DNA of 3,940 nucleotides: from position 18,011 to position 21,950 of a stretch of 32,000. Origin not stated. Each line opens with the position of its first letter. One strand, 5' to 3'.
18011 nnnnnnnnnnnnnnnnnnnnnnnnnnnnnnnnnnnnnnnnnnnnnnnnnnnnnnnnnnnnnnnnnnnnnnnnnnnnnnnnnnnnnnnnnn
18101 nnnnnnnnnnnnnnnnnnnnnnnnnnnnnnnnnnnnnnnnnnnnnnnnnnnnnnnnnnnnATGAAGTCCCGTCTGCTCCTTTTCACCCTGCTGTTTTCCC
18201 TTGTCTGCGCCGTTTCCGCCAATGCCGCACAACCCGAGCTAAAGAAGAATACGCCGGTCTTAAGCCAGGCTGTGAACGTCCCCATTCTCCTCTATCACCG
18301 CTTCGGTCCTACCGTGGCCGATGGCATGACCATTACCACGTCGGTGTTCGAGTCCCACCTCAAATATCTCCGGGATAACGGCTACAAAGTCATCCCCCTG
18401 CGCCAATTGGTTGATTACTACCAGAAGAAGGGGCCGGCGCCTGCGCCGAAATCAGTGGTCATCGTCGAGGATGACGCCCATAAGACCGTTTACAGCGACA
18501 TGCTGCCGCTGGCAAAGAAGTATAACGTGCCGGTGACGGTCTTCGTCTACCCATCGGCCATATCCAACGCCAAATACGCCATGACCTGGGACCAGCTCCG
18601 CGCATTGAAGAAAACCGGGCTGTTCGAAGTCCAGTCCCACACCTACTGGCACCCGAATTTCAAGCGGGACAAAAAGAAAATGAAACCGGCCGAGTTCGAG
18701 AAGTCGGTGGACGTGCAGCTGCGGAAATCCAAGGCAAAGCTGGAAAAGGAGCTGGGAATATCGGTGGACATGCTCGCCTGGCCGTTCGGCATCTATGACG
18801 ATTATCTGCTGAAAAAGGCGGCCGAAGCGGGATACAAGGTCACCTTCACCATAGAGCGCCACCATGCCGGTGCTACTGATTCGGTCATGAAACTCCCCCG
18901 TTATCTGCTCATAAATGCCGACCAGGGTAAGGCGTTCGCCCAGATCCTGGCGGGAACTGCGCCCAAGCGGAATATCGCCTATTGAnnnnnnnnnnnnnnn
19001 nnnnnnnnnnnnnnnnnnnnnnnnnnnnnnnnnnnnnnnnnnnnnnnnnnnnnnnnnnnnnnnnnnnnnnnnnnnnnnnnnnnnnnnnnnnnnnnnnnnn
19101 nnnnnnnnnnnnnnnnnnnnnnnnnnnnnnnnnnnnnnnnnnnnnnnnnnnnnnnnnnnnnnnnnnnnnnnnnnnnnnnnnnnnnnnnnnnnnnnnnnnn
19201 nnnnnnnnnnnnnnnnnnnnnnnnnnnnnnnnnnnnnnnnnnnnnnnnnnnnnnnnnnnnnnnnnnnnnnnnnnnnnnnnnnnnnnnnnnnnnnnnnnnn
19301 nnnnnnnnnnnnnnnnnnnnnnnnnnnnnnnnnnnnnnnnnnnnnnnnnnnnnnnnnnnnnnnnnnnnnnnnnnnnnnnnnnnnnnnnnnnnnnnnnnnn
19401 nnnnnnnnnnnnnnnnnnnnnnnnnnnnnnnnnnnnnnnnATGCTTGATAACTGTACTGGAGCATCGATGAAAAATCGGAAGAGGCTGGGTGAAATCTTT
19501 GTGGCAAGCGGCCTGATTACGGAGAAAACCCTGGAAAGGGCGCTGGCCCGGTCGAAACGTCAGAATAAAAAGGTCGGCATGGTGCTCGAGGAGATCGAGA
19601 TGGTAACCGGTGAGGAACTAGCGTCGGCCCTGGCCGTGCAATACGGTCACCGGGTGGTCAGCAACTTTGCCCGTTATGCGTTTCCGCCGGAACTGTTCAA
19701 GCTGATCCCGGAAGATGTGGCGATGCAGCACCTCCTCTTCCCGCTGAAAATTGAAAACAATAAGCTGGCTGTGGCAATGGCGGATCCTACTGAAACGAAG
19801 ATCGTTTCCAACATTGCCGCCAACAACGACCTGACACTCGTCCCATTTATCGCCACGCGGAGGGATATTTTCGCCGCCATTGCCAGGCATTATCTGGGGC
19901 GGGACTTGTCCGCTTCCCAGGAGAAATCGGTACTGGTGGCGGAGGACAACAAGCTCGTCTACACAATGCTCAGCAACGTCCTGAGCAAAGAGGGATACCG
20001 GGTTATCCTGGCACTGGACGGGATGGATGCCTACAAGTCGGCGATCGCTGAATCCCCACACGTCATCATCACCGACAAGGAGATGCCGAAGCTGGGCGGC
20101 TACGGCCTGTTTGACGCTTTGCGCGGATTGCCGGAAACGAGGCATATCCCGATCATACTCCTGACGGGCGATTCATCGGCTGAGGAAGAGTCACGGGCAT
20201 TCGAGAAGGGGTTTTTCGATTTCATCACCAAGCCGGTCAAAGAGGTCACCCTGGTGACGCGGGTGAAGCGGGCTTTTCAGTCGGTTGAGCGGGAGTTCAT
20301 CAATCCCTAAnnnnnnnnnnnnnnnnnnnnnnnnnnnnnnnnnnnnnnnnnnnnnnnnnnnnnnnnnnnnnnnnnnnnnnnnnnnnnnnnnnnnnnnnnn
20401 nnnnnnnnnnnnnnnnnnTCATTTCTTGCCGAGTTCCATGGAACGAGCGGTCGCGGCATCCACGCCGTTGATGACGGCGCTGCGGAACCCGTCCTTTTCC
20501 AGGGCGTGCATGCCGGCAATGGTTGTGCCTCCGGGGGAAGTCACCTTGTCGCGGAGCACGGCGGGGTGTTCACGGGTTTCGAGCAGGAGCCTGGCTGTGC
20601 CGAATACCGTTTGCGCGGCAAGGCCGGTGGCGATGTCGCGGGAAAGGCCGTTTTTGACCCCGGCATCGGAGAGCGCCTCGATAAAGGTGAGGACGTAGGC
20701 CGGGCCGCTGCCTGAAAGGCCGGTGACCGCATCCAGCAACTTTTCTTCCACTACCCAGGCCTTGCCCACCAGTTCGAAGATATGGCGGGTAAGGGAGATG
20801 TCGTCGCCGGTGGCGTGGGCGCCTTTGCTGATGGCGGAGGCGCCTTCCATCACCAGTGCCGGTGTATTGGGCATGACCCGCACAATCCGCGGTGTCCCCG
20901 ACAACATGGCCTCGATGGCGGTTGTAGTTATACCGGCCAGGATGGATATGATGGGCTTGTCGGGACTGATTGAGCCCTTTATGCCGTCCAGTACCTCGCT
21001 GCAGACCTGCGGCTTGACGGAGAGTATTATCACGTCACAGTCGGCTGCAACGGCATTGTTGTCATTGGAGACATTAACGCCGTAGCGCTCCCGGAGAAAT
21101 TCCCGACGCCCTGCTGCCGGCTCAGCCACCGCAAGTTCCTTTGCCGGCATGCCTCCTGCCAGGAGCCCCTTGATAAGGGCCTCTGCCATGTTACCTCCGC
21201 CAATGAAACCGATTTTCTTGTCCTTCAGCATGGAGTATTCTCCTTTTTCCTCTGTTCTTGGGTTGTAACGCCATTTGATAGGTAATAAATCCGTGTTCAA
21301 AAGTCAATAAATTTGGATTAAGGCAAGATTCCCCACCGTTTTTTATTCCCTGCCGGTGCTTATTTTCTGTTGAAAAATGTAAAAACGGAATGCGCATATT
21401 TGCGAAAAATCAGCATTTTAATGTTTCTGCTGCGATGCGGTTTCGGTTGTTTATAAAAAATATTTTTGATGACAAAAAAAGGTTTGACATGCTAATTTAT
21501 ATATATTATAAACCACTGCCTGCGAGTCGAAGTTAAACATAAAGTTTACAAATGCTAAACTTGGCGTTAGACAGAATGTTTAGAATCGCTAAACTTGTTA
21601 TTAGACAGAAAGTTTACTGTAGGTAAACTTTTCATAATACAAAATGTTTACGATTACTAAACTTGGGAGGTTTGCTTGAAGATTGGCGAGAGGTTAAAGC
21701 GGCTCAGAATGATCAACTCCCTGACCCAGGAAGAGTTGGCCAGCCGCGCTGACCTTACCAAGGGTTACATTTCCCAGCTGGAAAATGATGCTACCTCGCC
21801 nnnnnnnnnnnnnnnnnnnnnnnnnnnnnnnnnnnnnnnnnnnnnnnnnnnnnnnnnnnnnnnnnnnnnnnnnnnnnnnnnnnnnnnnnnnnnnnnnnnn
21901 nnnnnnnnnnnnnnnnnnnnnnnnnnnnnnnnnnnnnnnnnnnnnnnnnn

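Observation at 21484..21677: Four palindromes at an exact 34-bp period between a near-consensus promoter and the start codon of the polyamine regulator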

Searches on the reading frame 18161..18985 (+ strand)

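Call 6: search_protein_families(library=pfam, proteins=[window:18161-18985:+])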
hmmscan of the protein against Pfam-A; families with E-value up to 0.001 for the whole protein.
window:18161-18985:+ (274 aa): 2 families
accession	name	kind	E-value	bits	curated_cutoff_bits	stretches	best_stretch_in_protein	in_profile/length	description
PF01522.26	Polysacc_deac_1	-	1.2e-20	74.1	23.1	1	94-227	4-123/124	Polysaccharide deacetylase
PF10096.14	DUF2334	-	0.00071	19.7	26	0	108-208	15-124/203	Uncharacterized protein conserved in bacteria (DUF2334)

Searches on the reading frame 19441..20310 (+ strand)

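Call 6: search_protein_families(library=pfam, proteins=[window:19441-20310:+])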
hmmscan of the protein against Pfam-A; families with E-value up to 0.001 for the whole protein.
window:19441-20310:+ (289 aa): 2 families
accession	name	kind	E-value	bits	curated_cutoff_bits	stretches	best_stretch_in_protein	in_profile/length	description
PF00072.30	Response_reg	-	3.2e-22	79.2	30.2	1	164-276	1-111/111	Response regulator receiver domain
PF05157.20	MshEN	-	7.4e-17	61.6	23.1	1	82-154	14-87/90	MshEN domain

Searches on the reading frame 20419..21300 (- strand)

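Call 6: search_protein_families(library=pfam, proteins=[window:20419-21300:-])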
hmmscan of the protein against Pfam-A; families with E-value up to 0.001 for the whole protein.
window:20419-21300:- (293 aa): 4 families
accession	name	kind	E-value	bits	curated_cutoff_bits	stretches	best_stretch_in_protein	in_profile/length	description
PF14748.11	P5CR_dimer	-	2.3e-42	144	25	1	186-290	1-105/105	Pyrroline-5-carboxylate reductase dimerisation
PF03807.23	F420_oxidored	-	4.5e-21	75.7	21.6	1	29-123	1-94/94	NADP oxidoreductase coenzyme F420-dependent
PF01210.29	NAD_Gly3P_dh_N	-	0.00013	22.5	23.1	0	75-154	57-134/158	NAD-dependent glycerol-3-phosphate dehydrogenase N-terminus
PF01488.26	Shikimate_DH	-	0.00068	20.2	24.3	0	23-96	8-84/138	Shikimate / quinate 5-dehydrogenase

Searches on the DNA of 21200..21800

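Call 7: search_rna_families(source=window, start=21200, end=21800, threshold=evalue, max_evalue=10)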
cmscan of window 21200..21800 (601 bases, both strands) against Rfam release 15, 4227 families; matches with E-value up to 10: 6.
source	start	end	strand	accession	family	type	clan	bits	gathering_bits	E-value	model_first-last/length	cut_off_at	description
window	21443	21568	-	RF01981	PCGEM1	Gene; lncRNA;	-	20.4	75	2.6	1-132/132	no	Prostate-specific transcript 1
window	21578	21662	+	RF00338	snoR53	Gene; snRNA; snoRNA; CD-box;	CL00080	19.4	70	7.9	1-91/91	no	Small nucleolar RNA snR53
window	21606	21680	-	RF02379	csRNA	Gene; sRNA;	-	18.6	57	8.6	1-93/93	no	Cia-dependent small RNA csRNA1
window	21594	21645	+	RF03378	mir-7398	Gene; miRNA;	-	16.9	44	1.9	1-60/60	no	mir-7398 microRNA precursor family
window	21530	21563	-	RF03362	mir-9436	Gene; miRNA;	-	14.6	80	8.6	1-66/66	no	mir-9436 microRNA precursor family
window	21200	21268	-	RF02158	NPPA-AS1_3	Gene; lncRNA;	-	11.6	55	5.8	1-65/108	3'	NPPA antisense RNA 1 conserved region 3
